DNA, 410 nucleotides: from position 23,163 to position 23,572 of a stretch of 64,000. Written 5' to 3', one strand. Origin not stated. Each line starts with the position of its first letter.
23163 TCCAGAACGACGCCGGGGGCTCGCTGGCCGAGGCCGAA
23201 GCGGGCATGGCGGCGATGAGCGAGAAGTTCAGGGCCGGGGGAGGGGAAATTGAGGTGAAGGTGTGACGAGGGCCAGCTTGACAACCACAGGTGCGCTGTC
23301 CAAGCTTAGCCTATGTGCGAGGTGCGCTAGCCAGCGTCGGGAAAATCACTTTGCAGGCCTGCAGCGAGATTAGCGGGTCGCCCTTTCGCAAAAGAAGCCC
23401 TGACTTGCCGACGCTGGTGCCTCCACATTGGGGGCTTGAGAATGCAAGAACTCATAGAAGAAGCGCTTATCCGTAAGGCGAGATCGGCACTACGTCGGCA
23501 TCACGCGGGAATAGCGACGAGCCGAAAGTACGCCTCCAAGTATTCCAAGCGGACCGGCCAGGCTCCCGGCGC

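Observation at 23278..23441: Structured ~170-nt leader upstream of the RT: possible template or scaffold ncRNA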

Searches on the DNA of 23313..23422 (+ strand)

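Call 42: build_rna_model(alignment_id=A3, structure=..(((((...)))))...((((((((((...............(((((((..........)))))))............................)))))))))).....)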
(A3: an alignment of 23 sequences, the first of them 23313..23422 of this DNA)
Model R1 built from alignment A3 (23 sequences, 110 columns); structure: as given.
model positions 108; base pairs 22; branch points 1; effective number of sequences 2.55; information 0.59 bits per position. Calibrated on 0.2 Mb of random sequence (short: E-values are rough).
structure used (alignment columns):
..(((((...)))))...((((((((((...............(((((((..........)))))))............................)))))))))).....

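Call 43: search_with_rna_model(model_id=R1, sources=[window, L001, L002, L003, L004, L005, L006, L007, L008, L009, L010, L011, L012, L013, L014, L015, L016, L017, L018, L019, L020, L021, L022, L023, L025, L027, L028, L030, L032, L033, L034, L035, L036, L037, L038, L039, L040, L042, L044, L045, L046, L047, L049, L050, L051, L052, L053, L054, L055, L056, L057, L058, L059, L071, L072, L073, L074, L075, L077, L078, L079, L080, L081, L083, L084, L085, L086, L087, L088, L089, L090, L091, L092, L093, L095, L096, L098, L099, L101, L103, L104, L108, L112, L113, L114, L115, L118, L121, L122, L124, L125, L141, L142, L145, L146, L148], max_evalue=1, make_alignment=true)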
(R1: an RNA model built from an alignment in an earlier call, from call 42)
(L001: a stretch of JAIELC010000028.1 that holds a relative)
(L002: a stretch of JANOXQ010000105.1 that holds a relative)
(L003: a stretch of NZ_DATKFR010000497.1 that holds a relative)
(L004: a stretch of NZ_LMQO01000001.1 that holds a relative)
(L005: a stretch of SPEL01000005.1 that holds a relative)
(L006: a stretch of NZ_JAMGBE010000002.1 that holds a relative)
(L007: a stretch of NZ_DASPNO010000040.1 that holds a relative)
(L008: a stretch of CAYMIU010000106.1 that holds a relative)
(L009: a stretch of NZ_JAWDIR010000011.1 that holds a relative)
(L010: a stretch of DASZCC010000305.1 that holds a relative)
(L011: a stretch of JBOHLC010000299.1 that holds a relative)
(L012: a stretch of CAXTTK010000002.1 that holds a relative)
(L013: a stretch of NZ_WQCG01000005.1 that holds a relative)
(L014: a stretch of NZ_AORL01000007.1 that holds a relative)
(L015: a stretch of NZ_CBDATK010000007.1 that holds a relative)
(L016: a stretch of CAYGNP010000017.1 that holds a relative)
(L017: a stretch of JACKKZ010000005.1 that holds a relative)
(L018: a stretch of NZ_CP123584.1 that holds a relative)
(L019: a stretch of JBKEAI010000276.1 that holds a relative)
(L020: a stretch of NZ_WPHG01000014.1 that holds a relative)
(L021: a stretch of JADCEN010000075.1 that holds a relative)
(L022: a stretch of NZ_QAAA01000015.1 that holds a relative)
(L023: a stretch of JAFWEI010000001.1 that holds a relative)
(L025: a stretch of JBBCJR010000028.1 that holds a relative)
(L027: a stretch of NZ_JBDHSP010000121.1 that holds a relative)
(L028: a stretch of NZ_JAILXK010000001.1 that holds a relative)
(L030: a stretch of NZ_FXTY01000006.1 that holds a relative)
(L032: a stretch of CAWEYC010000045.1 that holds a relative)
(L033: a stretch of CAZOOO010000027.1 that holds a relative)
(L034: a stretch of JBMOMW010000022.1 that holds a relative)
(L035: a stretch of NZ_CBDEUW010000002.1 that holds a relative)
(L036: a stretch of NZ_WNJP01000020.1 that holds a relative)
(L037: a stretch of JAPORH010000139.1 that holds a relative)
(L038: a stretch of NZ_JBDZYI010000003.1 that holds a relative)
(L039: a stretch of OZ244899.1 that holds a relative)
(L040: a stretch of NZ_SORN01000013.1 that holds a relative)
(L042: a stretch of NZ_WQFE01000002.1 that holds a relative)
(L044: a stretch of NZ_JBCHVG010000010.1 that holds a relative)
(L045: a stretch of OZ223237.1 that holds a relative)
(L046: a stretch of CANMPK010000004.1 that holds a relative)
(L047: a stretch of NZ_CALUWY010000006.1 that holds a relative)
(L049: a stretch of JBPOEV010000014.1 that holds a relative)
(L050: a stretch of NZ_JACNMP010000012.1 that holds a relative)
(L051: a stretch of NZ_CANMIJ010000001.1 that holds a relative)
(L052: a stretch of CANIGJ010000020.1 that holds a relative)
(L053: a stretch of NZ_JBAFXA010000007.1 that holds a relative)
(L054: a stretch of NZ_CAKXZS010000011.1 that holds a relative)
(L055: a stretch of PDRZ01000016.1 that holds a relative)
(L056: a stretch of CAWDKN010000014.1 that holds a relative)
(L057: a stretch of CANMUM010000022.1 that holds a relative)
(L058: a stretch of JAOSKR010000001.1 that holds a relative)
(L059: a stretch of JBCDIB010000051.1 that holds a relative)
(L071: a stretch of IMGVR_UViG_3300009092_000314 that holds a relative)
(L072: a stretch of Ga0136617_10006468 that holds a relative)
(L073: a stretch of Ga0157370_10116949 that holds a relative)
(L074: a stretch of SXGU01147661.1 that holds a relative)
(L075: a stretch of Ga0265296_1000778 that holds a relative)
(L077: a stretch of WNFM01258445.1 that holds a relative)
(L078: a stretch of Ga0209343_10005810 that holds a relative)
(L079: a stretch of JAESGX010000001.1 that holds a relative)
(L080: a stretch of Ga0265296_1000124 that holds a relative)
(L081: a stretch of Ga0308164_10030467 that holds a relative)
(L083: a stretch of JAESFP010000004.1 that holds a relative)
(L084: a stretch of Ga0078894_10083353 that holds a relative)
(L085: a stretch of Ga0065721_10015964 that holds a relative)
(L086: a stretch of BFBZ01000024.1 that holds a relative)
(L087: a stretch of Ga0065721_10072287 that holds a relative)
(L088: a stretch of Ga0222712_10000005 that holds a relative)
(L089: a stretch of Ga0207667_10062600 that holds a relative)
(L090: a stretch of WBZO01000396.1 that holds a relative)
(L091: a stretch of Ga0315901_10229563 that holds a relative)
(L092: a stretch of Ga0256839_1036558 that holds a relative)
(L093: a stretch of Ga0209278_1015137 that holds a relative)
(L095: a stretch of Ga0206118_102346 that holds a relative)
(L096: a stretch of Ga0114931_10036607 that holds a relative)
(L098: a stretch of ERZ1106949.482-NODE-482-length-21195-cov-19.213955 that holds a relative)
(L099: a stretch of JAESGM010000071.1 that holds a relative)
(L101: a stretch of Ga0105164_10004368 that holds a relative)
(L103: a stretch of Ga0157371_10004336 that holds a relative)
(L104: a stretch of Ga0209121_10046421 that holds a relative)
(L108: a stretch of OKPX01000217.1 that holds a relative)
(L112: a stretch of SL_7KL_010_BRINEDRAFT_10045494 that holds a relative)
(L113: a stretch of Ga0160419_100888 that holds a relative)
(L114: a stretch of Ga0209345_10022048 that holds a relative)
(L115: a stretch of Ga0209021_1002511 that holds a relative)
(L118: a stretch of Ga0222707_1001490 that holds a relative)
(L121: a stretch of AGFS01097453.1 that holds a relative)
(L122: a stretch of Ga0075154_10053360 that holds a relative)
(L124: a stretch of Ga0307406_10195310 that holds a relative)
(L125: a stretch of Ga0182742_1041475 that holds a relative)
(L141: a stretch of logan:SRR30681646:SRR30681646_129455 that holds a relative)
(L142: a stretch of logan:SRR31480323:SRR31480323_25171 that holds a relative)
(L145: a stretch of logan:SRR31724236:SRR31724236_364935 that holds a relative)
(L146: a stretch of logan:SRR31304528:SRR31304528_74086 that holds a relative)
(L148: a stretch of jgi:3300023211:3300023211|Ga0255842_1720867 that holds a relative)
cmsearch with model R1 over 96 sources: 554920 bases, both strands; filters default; matches with E-value up to 1: 44.
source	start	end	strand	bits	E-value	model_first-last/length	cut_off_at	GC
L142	296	405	+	111.5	1.6e-23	1-108/108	no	0.6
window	23313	23422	+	110.4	2.9e-23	1-108/108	no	0.6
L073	731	838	+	109.9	3.7e-23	1-108/108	no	0.6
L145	182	291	+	108.2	9e-23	1-108/108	no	0.6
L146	146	252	+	108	1e-22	1-108/108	no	0.58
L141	76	185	+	107.7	1.2e-22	1-108/108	no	0.61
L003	445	552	+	106.9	1.9e-22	1-108/108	no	0.57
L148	485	591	+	106.7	2.1e-22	1-108/108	no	0.59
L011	2878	2983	+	105.8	3.4e-22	1-108/108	no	0.66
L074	1078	1184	+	105.7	3.6e-22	1-108/108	no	0.64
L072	1033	1140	+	103.2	1.4e-21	1-108/108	no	0.6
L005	2882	2987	+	102.7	1.8e-21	1-108/108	no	0.61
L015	2848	2954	+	100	7.9e-21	1-108/108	no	0.57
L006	2876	2981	+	99.3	1.1e-20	1-108/108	no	0.58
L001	2847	2953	+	97.6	2.9e-20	1-108/108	no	0.57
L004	2846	2952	+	97.1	3.8e-20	1-108/108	no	0.55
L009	2850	2956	+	96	6.9e-20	1-108/108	no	0.56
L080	1077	1182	+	95.9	7.2e-20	1-108/108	no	0.6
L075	1076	1182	+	93.5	2.7e-19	1-108/108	no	0.61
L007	2880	2986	+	91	1e-18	1-108/108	no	0.6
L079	1095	1198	+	89.9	1.9e-18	1-108/108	no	0.59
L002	2869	2975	+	89.7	2.1e-18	1-108/108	no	0.6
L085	199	303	+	89.1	3e-18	1-108/108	no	0.59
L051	2895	2999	+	87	9.3e-18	1-108/108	no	0.61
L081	1093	1197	+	86.7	1.1e-17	1-108/108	no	0.58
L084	488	592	+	85.2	2.5e-17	1-108/108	no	0.55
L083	1094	1198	+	82.2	1.2e-16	1-108/108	no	0.54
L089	457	561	+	77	2e-15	1-108/108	no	0.62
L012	2879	2982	+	76.2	3.2e-15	1-108/108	no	0.57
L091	144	249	+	75.6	4.5e-15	1-108/108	no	0.59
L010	1273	1376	+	74.5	7.8e-15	1-108/108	no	0.59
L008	611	714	+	71.4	4.2e-14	1-108/108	no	0.57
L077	1049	1152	+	67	4.6e-13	1-108/108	no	0.57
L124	593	696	+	65.7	9.7e-13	1-108/108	no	0.61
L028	2855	2981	+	57.1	1e-10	1-108/108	no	0.58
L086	1050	1167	+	50.7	3.3e-09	1-108/108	no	0.61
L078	332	436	+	48.6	1e-08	1-108/108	no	0.56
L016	2860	2979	+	48.1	1.4e-08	1-108/108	no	0.57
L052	2840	2943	+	44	1.3e-07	1-108/108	no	0.51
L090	1065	1184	+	43.7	1.4e-07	1-108/108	no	0.56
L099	1049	1182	+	17.3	0.24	1-108/108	no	0.61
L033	2837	2983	+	16.4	0.38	1-108/108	no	0.6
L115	1061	1196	+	16.1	0.45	1-108/108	no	0.61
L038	2855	2985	+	15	0.83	1-108/108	no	0.52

Alignment A4: 44 matches aligned to the model, 186 columns, each read 5' to 3' on its own strand. Consensus structure (alignment columns), stored with it:
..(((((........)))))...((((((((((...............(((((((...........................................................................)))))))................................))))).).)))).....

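Call 73: search_with_rna_model(model_id=R1, source=window, filters=off, max_evalue=10, show_alignments=1)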
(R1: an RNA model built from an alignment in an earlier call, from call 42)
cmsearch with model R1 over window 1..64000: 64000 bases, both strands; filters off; matches with E-value up to 10: 52.
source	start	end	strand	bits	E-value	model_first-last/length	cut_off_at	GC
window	23313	23422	+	110.3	3.4e-24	1-108/108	no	0.6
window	34629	34695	+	13.5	0.22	1-108/108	no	0.67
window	11174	11240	-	13.1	0.27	1-108/108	no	0.72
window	15419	15465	-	12.5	0.36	1-108/108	no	0.85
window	1940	1984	-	11.4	0.68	1-108/108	no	0.69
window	62338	62390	-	10.5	1.1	1-108/108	no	0.79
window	5929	5986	-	10.4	1.2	1-108/108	no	0.6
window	30033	30099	-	10.1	1.4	1-108/108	no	0.7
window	10920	10966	+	10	1.5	1-108/108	no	0.68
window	29066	29112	-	9.9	1.5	1-108/108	no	0.68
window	19546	19599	-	9.9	1.5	1-108/108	no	0.72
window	18324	18416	-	9.8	1.6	1-108/108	no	0.68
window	52756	52829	+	9.7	1.7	1-108/108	no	0.72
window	36600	36632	-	9.6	1.8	1-108/108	no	0.82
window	2655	2738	+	9.5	1.9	1-108/108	no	0.74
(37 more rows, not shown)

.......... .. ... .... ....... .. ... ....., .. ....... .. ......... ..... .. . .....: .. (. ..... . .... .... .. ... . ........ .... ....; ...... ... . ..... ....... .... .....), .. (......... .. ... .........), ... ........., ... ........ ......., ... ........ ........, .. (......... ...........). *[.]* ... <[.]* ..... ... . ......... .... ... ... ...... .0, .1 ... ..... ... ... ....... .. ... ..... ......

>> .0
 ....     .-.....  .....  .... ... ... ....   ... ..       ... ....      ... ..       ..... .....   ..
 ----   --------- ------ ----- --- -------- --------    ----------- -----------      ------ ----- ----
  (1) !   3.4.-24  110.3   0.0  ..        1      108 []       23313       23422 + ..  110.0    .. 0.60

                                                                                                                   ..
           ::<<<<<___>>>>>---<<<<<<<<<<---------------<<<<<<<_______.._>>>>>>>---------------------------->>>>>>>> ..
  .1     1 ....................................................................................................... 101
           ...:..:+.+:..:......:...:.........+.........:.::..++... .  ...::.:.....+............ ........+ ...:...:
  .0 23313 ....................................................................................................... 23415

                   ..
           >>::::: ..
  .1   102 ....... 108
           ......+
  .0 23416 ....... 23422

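Call 78: search_with_rna_model(model_id=R1, sources=[L071, L149, L150, L152], filters=off, max_evalue=10, show_alignments=4)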
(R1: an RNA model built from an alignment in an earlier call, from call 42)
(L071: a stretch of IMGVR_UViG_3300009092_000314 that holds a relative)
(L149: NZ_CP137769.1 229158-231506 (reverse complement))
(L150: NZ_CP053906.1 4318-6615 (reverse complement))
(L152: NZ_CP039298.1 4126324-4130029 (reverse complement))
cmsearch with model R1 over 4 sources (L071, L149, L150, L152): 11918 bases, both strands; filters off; matches with E-value up to 10: 5.
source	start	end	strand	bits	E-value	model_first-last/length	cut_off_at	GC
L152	1354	1398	-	6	2.4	1-108/108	no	0.31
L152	271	321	+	4.8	4.4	1-108/108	no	0.55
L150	27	123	-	4.6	5.1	1-108/108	no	0.48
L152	2011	2069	-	3.8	7.8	1-108/108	no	0.32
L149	560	646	+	3.6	8.6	1-108/108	no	0.36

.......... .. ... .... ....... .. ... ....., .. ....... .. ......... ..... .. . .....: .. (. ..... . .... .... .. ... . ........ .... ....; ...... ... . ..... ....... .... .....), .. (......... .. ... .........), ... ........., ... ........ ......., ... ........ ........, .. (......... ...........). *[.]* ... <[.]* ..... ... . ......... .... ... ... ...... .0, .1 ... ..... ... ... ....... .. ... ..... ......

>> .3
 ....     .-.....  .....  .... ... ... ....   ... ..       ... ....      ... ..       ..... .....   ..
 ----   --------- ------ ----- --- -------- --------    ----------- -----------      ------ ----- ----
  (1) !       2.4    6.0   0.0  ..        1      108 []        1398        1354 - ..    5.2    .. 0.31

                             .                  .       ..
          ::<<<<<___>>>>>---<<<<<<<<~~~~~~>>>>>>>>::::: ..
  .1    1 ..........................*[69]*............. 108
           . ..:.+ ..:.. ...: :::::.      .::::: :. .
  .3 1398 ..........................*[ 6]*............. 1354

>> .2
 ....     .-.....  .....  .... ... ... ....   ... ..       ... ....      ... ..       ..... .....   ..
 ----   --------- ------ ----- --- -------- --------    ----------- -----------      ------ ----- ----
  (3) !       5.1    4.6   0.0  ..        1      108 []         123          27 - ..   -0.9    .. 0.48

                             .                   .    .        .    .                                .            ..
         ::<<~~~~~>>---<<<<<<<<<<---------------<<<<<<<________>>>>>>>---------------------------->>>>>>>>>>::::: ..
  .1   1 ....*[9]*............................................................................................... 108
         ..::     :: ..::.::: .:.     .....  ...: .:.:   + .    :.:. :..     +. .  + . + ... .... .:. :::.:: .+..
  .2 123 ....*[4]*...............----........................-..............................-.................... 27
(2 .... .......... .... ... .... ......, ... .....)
